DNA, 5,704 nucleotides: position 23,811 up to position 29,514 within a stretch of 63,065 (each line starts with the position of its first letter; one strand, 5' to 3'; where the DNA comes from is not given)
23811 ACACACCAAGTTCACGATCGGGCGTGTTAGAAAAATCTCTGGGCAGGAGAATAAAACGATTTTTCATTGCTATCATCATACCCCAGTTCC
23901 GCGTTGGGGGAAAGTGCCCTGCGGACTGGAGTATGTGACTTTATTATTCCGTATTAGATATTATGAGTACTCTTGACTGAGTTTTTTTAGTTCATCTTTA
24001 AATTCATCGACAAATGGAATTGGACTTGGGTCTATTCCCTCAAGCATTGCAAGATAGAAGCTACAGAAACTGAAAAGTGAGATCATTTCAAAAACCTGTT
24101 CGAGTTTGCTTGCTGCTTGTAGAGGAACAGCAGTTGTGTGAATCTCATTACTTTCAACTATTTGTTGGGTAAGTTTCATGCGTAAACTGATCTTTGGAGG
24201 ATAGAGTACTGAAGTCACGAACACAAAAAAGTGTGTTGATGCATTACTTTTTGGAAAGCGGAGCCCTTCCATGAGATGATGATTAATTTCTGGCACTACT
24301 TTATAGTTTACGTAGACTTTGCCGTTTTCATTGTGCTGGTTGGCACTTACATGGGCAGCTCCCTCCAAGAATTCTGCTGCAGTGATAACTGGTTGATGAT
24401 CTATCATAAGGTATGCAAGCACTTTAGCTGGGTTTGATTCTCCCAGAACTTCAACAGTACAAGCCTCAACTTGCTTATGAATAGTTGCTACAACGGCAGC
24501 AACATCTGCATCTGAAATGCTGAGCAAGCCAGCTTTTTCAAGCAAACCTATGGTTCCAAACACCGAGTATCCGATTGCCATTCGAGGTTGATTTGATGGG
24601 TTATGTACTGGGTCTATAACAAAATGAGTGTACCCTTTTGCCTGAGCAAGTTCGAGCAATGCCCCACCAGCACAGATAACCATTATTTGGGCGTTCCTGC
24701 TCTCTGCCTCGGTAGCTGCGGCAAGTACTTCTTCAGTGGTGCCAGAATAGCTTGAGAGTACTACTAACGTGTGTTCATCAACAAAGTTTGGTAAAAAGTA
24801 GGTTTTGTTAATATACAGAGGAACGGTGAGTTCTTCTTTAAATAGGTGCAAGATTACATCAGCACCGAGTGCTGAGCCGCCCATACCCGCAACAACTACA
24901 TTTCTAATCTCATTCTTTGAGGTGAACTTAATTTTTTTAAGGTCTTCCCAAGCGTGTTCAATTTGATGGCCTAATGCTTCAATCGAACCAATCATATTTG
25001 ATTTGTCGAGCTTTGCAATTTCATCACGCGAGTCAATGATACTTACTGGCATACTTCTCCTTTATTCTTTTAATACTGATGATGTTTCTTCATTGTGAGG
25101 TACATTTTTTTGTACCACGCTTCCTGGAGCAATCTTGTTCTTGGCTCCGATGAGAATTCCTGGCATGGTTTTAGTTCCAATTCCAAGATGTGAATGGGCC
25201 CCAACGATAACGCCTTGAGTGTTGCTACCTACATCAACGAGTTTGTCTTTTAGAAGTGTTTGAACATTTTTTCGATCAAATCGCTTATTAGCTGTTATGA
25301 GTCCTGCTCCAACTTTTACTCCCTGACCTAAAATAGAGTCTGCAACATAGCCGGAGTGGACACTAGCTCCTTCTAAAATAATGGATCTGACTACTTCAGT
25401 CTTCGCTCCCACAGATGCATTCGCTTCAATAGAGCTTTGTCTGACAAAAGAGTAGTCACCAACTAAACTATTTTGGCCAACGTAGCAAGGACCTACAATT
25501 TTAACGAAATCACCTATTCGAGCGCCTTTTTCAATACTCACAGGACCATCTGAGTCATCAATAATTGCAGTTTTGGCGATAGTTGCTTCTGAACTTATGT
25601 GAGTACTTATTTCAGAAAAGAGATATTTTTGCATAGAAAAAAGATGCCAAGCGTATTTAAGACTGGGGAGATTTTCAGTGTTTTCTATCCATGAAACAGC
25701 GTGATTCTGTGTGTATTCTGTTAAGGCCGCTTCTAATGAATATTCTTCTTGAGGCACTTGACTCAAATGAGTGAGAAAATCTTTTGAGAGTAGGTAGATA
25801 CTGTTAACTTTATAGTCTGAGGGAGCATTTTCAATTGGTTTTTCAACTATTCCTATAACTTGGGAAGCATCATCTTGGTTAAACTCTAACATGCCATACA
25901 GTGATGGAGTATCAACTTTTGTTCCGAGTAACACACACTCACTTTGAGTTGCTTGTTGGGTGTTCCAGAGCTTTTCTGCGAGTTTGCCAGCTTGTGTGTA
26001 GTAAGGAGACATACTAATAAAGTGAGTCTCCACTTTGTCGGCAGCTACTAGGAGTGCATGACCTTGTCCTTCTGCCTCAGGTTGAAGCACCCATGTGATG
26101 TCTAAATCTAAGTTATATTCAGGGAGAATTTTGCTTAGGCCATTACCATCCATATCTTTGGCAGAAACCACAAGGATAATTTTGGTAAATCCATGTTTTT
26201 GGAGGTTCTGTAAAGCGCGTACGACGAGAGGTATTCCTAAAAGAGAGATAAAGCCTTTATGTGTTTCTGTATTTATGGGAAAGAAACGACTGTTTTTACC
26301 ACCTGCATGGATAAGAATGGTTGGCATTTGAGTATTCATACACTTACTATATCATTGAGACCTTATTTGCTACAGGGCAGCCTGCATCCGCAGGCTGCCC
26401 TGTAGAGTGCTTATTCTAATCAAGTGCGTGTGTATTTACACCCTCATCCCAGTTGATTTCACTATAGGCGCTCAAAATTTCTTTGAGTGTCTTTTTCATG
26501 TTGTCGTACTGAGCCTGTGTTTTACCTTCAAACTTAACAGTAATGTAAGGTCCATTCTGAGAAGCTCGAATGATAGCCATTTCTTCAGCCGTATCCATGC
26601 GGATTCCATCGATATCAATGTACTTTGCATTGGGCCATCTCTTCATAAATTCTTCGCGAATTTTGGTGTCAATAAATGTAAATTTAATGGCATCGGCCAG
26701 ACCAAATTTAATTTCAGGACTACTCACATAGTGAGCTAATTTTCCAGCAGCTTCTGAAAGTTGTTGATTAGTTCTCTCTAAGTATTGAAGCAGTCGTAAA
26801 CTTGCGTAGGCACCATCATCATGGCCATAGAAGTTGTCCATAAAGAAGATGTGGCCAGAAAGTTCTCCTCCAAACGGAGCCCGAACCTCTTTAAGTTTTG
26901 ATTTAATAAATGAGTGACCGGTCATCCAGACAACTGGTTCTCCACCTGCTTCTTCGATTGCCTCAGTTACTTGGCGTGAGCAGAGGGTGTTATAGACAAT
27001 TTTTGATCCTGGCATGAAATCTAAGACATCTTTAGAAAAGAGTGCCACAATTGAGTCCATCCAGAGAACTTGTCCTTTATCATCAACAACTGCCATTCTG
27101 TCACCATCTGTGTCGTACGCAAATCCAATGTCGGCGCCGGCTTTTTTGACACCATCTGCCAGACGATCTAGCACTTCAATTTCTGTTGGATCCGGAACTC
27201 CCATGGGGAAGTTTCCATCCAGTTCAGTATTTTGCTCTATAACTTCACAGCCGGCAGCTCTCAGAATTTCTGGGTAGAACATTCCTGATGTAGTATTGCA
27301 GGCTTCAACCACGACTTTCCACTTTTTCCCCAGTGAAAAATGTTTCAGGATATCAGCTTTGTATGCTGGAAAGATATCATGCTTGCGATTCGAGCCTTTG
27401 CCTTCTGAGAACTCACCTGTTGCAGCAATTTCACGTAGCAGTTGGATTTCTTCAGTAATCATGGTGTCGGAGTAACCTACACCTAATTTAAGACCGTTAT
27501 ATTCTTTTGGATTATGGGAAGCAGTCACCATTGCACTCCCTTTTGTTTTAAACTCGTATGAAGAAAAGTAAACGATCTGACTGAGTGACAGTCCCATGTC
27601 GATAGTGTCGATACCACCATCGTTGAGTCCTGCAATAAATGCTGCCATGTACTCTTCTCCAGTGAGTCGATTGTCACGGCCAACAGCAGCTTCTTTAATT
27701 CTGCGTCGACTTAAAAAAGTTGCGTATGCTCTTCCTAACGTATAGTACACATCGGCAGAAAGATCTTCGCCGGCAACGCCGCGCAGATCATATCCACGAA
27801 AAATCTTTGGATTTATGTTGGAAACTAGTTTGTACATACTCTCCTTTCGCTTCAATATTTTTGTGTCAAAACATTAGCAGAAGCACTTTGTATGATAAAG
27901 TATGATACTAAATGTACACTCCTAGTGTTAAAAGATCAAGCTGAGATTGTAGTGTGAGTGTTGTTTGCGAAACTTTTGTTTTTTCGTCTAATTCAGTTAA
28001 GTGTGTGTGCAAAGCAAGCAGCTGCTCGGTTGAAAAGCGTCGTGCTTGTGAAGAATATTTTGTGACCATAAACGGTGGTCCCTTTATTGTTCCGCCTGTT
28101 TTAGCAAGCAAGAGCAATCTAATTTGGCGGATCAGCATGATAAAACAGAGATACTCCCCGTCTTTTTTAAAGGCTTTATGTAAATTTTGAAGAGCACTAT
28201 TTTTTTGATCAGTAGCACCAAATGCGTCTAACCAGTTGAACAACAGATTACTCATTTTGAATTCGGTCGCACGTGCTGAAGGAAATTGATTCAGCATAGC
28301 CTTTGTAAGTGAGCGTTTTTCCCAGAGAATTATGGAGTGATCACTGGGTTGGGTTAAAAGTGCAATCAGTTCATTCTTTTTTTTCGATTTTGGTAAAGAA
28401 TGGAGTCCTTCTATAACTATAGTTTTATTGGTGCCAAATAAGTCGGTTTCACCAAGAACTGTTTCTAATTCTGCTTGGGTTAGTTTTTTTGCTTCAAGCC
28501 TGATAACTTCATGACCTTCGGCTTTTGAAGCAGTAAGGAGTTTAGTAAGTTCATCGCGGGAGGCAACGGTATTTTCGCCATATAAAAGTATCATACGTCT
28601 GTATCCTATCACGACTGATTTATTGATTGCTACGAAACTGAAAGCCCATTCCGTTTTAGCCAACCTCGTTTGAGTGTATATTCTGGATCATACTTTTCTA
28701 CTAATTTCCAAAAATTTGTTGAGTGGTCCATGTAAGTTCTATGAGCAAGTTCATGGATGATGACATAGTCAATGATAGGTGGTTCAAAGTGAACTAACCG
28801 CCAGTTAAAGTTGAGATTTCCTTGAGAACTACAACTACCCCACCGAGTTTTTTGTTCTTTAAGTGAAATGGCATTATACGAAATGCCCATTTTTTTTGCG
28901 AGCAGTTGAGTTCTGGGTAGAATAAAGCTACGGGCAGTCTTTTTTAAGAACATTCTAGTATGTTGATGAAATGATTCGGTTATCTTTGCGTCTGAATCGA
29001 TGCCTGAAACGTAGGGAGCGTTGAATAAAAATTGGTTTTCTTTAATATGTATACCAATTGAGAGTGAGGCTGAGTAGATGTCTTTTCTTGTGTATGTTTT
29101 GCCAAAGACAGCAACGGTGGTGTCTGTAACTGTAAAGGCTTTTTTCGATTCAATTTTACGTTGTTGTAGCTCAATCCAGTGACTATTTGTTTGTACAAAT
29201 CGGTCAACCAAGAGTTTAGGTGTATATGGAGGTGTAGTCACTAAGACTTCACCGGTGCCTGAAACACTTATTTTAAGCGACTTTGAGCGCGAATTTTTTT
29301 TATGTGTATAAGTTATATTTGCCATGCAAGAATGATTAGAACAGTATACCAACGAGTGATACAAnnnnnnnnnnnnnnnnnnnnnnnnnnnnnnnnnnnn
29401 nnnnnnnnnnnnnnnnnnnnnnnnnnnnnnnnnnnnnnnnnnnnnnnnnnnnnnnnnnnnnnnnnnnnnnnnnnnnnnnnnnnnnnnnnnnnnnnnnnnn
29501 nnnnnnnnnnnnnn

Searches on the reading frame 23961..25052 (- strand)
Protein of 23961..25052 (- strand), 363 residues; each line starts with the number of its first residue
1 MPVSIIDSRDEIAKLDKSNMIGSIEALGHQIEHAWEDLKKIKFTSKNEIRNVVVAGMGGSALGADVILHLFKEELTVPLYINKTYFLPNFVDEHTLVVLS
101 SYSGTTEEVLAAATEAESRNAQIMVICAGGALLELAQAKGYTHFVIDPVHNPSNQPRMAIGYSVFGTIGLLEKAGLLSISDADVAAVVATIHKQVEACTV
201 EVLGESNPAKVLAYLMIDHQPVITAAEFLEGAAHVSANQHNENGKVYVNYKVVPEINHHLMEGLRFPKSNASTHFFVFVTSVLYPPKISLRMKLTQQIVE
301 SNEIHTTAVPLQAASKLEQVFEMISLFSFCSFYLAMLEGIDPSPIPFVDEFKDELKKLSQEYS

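Call 66: search_protein_families(library=pfam, proteins=[window:23961-25052:-], max_evalue=0.0001)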
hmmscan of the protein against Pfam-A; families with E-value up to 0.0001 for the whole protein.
window:23961-25052:- (363 aa): 2 families
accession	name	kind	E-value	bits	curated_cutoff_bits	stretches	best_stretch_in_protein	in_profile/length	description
PF10432.14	bact-PGI_C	-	1e-29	103.8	24.5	1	206-355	2-151/151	Bacterial phospho-glucose isomerase C-terminal SIS domain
PF01380.27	SIS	-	1.7e-06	28.3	25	1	50-128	6-88/131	SIS domain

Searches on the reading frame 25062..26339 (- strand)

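Call 66: search_protein_families(library=pfam, proteins=[window:25062-26339:-], max_evalue=0.0001)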
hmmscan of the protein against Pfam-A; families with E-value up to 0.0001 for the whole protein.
window:25062-26339:- (425 aa): 4 families
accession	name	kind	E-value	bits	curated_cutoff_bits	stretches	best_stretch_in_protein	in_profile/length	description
PF00483.29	NTP_transferase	-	2.8e-18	66.8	21.2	1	9-213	3-213/245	Nucleotidyl transferase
PF00132.30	Hexapep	-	5.4e-11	42.1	27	1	267-300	2-35/36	Bacterial transferase hexapeptide (six repeats)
PF25084.1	LbH_EIF2B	-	1.9e-07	31.5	54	1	252-346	10-102/105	EIF2B subunit epsilon LbH domain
PF12804.13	NTP_transf_3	-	2.3e-06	28.3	27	1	9-104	2-85/160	MobA-like NTP transferase domain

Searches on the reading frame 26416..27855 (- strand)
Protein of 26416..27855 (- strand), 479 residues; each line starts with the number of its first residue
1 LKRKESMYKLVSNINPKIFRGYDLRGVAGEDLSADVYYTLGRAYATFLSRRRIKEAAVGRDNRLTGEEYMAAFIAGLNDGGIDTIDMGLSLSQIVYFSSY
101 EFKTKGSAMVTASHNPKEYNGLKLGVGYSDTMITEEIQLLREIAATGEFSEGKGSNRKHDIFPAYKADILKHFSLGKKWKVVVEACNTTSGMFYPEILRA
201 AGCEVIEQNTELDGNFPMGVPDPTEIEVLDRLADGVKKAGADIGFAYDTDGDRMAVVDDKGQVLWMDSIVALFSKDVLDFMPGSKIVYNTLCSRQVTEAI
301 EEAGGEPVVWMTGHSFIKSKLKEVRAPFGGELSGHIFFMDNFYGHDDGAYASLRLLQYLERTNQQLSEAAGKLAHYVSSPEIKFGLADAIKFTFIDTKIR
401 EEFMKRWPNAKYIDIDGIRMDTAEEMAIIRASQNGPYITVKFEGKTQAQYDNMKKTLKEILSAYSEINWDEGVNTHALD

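Call 89: search_protein_families(library=pfam, proteins=[window:26416-27855:-], max_evalue=0.0001)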
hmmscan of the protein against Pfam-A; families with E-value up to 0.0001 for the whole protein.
window:26416-27855:- (479 aa): 3 families
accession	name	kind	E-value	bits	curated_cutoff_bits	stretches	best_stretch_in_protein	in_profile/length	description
PF02878.22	PGM_PMM_I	-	3.3e-27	95.3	22.5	1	17-149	2-136/138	Phosphoglucomutase/phosphomannomutase, alpha/beta/alpha domain I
PF02879.22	PGM_PMM_II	-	4.2e-23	82.3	29.3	1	172-261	14-103/103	Phosphoglucomutase/phosphomannomutase, alpha/beta/alpha domain II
PF02880.22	PGM_PMM_III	-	6.6e-21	75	20.7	1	267-372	3-110/115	Phosphoglucomutase/phosphomannomutase, alpha/beta/alpha domain III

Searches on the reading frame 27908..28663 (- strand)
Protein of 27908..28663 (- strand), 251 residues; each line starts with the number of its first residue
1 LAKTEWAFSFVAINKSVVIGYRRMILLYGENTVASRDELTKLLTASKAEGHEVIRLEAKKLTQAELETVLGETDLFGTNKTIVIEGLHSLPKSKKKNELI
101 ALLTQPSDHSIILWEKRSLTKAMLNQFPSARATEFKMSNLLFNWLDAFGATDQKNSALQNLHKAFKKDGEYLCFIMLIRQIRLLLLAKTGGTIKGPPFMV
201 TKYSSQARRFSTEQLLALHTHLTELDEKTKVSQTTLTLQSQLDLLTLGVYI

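Call 89: search_protein_families(library=pfam, proteins=[window:27908-28663:-], max_evalue=0.0001)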
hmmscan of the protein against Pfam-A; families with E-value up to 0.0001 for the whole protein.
window:27908-28663:- (251 aa): 1 family
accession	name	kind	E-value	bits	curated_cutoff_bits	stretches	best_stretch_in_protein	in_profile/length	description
PF21694.2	DNA_pol3_delta_C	-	1.5e-08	35.1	27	1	153-242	15-116/121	DNA polymerase III delta subunit, C-terminal domain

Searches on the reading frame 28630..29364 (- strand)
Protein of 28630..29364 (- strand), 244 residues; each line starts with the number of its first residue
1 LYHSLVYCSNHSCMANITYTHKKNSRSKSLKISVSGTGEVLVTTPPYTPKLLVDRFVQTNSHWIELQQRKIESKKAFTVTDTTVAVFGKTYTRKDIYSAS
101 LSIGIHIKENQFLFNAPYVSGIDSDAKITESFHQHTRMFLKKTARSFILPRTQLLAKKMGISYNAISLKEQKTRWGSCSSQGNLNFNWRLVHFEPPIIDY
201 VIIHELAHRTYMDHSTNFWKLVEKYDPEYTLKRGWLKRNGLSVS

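Call 89: search_protein_families(library=pfam, proteins=[window:28630-29364:-], max_evalue=0.0001)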
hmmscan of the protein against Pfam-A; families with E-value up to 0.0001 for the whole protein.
window:28630-29364:- (244 aa): 1 family
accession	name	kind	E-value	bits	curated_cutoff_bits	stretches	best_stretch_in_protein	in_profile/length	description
PF01863.23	YgjP-like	-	4.6e-50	170.9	26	1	28-239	1-207/207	YgjP-like, metallopeptidase domain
